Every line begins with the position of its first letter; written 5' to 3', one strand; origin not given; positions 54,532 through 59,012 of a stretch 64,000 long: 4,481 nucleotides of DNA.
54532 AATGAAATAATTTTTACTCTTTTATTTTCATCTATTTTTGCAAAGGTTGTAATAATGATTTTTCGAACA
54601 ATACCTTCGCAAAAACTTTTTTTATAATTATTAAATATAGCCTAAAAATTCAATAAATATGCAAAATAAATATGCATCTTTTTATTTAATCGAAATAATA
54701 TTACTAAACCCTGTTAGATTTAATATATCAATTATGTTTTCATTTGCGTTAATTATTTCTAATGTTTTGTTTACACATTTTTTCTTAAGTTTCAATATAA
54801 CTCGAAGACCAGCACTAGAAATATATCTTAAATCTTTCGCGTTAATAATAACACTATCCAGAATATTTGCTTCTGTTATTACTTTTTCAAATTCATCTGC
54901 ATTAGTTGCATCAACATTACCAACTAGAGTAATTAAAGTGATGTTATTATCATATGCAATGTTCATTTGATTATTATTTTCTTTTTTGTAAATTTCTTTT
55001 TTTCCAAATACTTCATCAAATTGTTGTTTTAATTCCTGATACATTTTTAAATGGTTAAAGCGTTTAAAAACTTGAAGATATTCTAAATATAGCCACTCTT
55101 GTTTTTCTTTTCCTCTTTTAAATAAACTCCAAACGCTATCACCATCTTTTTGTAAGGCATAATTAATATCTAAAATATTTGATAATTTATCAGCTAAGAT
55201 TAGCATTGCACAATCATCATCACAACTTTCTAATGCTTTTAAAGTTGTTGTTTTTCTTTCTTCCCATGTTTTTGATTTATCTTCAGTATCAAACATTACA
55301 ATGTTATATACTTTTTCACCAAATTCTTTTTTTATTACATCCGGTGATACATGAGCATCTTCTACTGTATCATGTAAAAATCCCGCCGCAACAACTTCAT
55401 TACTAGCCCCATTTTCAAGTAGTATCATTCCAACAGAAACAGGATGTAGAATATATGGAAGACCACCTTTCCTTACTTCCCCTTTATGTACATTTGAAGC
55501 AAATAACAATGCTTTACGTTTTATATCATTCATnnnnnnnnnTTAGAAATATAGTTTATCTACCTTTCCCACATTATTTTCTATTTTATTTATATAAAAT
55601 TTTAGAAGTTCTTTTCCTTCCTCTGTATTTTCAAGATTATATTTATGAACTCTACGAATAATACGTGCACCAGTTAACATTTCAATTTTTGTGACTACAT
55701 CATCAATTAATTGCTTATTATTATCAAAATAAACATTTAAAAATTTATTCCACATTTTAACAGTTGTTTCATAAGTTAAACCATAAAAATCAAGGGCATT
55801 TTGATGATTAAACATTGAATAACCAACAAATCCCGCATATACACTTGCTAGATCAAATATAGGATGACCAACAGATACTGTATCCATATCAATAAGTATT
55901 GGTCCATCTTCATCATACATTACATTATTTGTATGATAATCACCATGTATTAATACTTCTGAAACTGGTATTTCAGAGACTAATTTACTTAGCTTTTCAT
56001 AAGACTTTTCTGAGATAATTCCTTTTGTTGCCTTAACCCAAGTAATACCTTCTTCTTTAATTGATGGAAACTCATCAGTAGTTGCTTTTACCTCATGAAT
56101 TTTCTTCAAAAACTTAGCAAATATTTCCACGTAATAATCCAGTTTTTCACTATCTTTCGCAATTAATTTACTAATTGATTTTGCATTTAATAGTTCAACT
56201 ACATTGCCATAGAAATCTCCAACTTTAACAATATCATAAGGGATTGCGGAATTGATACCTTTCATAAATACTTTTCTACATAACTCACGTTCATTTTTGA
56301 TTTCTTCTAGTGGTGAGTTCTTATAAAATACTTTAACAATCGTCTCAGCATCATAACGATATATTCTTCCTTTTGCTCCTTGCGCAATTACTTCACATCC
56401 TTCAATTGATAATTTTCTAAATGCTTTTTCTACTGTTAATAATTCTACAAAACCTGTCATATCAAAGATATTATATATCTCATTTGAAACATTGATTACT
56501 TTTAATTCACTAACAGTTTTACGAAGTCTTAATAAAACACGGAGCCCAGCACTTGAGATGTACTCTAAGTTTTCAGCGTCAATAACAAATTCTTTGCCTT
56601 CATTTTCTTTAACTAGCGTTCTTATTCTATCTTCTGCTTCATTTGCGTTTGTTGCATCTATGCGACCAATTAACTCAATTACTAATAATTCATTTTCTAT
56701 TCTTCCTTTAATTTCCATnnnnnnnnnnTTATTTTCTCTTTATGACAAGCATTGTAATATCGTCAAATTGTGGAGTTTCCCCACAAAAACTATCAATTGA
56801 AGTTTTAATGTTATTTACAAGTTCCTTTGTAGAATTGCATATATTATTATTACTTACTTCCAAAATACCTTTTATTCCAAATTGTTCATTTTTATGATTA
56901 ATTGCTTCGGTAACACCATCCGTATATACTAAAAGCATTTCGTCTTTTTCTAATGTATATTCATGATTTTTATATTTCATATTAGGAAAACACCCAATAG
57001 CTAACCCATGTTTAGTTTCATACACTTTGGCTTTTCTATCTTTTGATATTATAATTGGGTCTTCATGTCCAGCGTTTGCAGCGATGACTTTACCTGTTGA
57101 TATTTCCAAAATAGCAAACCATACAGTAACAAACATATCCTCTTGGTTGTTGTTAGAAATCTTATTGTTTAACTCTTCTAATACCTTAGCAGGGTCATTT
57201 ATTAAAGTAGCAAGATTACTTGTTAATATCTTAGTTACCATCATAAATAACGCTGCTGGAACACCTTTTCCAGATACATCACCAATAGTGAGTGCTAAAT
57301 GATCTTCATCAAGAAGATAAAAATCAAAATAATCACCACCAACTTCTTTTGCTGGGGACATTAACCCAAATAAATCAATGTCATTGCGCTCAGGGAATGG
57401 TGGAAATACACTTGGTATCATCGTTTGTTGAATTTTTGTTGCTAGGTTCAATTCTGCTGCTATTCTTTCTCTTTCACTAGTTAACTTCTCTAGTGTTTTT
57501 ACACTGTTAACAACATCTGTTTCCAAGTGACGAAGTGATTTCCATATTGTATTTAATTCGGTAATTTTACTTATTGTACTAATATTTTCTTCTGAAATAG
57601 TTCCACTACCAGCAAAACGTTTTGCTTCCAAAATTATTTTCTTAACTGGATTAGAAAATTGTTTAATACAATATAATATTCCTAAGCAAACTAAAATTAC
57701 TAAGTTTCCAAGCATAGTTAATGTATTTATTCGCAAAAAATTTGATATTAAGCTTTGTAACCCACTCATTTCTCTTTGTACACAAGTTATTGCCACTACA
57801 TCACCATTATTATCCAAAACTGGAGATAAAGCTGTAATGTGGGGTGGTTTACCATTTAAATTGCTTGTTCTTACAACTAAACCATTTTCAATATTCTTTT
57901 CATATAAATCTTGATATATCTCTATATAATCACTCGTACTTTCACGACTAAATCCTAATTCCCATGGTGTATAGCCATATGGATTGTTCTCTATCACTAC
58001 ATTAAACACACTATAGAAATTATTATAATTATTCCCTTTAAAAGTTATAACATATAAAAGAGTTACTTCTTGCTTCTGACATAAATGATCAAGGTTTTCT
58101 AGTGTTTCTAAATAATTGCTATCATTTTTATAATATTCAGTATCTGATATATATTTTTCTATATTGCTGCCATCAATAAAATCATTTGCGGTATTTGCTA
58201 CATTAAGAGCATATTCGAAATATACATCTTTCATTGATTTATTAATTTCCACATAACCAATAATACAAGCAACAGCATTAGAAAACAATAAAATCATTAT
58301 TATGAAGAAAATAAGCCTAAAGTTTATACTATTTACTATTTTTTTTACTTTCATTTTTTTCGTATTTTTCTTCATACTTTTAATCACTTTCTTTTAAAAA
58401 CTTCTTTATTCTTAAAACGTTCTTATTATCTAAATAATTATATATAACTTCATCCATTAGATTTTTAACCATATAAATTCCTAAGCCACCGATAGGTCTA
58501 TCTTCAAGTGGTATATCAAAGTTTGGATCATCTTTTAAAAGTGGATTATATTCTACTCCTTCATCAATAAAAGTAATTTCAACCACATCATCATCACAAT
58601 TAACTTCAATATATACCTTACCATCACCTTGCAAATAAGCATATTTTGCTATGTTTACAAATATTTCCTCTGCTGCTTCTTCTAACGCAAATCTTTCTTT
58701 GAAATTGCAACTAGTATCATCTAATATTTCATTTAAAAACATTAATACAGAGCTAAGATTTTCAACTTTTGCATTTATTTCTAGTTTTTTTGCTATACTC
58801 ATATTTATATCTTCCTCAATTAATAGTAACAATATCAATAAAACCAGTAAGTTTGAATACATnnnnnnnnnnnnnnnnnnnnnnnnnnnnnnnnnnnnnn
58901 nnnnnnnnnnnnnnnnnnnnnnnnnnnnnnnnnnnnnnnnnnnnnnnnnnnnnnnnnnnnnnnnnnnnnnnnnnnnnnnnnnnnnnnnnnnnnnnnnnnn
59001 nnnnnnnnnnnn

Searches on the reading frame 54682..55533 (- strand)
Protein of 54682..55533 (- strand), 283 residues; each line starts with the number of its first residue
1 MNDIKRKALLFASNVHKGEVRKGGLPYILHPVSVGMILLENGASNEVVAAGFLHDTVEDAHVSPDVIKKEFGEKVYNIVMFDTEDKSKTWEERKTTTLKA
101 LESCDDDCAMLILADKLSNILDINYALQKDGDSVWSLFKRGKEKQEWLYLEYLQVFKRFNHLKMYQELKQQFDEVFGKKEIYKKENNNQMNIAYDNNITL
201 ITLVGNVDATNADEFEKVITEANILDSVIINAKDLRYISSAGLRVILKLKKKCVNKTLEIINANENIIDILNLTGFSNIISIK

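Call 75: search_protein_families(library=pfam, proteins=[window:54682-55533:-], max_evalue=0.00001)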
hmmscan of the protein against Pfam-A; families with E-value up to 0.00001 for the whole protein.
window:54682-55533:- (283 aa): 2 families
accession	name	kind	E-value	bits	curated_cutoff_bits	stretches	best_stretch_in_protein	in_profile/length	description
PF13328.12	HD_4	-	5.9e-14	52.5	27.2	1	8-125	1-129/156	HD domain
PF01740.26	STAS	-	1e-11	45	22.6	1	193-282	5-99/106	STAS domain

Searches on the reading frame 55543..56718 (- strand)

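Call 75: search_protein_families(library=pfam, proteins=[window:55543-56718:-], max_evalue=0.00001)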
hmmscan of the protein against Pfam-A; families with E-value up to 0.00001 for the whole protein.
window:55543-56718:- (391 aa): 4 families
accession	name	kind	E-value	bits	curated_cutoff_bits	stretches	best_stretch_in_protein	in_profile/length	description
PF01636.29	APH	-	2.2e-18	67.3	23.2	1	109-295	3-211/239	Phosphotransferase enzyme family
PF01740.26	STAS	-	9.4e-14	51.5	22.6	1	8-98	7-101/106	STAS domain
PF13466.11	STAS_2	-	2.4e-08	34.5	29.2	1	14-89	1-78/80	STAS domain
PF02958.26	EcKL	-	3.9e-07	30.1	22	1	196-292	163-259/294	Ecdysteroid kinase-like family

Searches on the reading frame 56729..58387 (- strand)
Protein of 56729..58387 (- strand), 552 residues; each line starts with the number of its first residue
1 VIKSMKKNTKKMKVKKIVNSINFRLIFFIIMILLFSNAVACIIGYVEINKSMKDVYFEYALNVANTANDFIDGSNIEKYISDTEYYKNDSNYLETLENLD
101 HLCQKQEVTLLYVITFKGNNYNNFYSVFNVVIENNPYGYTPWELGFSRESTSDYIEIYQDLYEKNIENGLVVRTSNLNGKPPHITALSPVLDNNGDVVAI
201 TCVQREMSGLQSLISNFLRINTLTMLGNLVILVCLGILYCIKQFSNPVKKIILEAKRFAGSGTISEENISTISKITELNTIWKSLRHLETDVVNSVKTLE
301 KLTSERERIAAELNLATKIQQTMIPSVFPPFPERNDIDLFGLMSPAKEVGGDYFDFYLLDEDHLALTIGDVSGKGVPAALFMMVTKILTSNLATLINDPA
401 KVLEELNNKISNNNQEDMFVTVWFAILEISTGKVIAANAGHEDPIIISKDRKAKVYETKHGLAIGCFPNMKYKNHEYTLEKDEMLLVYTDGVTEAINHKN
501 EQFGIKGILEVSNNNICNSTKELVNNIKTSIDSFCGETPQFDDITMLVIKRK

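Call 75: search_protein_families(library=pfam, proteins=[window:56729-58387:-], max_evalue=0.00001)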
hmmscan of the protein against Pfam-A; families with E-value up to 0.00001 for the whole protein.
window:56729-58387:- (552 aa): 1 family
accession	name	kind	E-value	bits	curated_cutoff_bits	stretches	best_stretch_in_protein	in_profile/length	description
PF07228.17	SpoIIE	-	1.4e-50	172.4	25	1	360-551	1-191/192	Stage II sporulation protein E (SpoIIE)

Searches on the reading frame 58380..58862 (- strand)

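Call 75: search_protein_families(library=pfam, proteins=[window:58380-58862:-], max_evalue=0.00001)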
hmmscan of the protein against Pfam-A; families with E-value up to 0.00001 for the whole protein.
window:58380-58862:- (160 aa): 1 family
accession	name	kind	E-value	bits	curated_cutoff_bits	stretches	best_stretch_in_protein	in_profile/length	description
PF13581.12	HATPase_c_2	-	1.2e-21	77.4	27.4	1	30-154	2-127/127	Histidine kinase-like ATPase domain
